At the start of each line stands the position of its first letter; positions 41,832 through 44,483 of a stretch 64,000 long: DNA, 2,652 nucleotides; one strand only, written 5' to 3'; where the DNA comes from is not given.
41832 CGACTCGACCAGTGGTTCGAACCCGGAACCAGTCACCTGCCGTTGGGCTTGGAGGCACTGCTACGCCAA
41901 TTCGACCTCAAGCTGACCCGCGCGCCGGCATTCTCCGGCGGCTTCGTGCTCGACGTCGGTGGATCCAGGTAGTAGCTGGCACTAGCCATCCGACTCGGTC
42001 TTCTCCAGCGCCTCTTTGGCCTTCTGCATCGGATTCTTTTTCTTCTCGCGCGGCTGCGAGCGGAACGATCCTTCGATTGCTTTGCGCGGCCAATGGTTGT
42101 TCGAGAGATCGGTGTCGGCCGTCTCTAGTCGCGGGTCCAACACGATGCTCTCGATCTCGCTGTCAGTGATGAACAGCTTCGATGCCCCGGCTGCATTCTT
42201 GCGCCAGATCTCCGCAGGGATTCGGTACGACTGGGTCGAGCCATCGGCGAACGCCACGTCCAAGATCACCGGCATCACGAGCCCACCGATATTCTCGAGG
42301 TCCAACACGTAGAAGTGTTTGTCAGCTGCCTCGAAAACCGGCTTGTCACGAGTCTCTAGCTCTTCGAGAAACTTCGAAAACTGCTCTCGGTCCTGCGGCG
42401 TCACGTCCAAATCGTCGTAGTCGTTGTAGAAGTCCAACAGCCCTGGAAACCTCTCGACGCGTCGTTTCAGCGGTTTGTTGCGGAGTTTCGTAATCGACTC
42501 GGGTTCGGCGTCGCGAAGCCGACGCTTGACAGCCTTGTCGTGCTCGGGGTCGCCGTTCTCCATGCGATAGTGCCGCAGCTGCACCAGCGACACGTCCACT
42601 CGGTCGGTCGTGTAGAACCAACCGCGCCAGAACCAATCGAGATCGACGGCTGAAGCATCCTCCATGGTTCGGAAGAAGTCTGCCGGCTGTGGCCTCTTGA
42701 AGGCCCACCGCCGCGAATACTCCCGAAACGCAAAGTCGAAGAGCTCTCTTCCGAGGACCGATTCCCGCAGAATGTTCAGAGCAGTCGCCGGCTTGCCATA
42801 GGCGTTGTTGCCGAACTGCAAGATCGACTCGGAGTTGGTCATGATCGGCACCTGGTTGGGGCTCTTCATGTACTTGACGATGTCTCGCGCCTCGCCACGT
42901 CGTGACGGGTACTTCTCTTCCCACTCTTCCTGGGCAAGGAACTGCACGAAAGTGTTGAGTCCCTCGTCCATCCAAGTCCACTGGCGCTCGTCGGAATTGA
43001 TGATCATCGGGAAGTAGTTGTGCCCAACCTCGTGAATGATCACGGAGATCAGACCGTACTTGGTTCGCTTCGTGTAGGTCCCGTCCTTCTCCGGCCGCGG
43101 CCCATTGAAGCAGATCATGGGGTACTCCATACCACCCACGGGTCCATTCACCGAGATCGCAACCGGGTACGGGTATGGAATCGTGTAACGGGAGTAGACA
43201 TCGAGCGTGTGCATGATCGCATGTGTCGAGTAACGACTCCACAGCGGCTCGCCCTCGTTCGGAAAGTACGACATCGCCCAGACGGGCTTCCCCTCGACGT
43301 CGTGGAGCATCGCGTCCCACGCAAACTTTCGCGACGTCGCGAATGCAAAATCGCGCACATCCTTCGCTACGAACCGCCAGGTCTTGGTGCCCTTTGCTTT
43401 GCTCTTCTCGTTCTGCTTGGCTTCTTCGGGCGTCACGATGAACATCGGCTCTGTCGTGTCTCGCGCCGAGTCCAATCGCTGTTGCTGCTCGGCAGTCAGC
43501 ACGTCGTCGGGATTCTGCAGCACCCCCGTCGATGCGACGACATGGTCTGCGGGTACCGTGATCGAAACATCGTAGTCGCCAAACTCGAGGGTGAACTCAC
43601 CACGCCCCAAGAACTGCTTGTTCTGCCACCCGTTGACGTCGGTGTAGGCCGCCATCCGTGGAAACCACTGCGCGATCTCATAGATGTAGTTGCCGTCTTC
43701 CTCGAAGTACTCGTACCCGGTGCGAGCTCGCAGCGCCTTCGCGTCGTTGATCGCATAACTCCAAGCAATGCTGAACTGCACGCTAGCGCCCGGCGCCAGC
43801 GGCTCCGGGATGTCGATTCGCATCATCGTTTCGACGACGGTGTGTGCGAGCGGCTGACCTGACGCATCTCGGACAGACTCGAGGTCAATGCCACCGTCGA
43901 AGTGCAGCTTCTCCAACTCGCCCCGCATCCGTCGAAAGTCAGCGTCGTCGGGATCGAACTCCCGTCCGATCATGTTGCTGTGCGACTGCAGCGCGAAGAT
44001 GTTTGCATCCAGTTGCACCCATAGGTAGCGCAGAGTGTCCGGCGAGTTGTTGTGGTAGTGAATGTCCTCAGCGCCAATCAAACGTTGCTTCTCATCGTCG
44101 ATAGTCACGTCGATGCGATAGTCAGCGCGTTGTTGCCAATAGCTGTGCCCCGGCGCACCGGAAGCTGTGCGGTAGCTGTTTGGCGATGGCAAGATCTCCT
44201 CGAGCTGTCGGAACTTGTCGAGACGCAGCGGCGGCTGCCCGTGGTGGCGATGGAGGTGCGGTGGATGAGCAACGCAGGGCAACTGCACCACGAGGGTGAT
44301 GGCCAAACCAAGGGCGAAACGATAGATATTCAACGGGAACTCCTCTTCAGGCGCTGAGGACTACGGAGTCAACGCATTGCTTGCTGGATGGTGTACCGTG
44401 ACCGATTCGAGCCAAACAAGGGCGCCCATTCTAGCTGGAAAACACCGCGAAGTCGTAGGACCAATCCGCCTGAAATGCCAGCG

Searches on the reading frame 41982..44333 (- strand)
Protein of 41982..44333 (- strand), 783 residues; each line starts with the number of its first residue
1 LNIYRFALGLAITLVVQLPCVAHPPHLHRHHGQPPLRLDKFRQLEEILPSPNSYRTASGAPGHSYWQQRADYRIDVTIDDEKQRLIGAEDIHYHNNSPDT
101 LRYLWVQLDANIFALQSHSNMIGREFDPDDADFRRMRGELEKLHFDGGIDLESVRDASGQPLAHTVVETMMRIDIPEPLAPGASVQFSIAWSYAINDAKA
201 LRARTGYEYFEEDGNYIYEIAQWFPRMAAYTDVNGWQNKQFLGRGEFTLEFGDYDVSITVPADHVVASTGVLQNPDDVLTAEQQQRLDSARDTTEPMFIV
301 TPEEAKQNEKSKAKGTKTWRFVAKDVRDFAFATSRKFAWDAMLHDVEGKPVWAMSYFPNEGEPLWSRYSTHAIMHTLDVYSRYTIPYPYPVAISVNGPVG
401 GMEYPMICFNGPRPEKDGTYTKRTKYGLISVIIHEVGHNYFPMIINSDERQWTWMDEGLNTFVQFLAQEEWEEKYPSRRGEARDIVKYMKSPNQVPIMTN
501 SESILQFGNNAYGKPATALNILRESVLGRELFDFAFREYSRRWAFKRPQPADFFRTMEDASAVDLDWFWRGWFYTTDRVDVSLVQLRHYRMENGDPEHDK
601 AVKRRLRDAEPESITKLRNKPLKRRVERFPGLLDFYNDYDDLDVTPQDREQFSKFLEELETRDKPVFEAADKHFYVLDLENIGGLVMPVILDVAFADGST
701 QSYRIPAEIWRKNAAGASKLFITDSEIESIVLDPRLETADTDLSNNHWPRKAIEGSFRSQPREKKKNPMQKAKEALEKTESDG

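Call 28: search_protein_families(library=pfam, proteins=[window:41982-44333:-], max_evalue=0.001)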
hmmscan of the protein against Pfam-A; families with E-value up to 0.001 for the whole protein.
window:41982-44333:- (783 aa): 1 family
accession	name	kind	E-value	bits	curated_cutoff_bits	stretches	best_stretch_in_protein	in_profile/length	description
PF01433.26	Peptidase_M1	-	4.1e-14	53.1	27.7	1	373-572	6-218/218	Peptidase family M1 domain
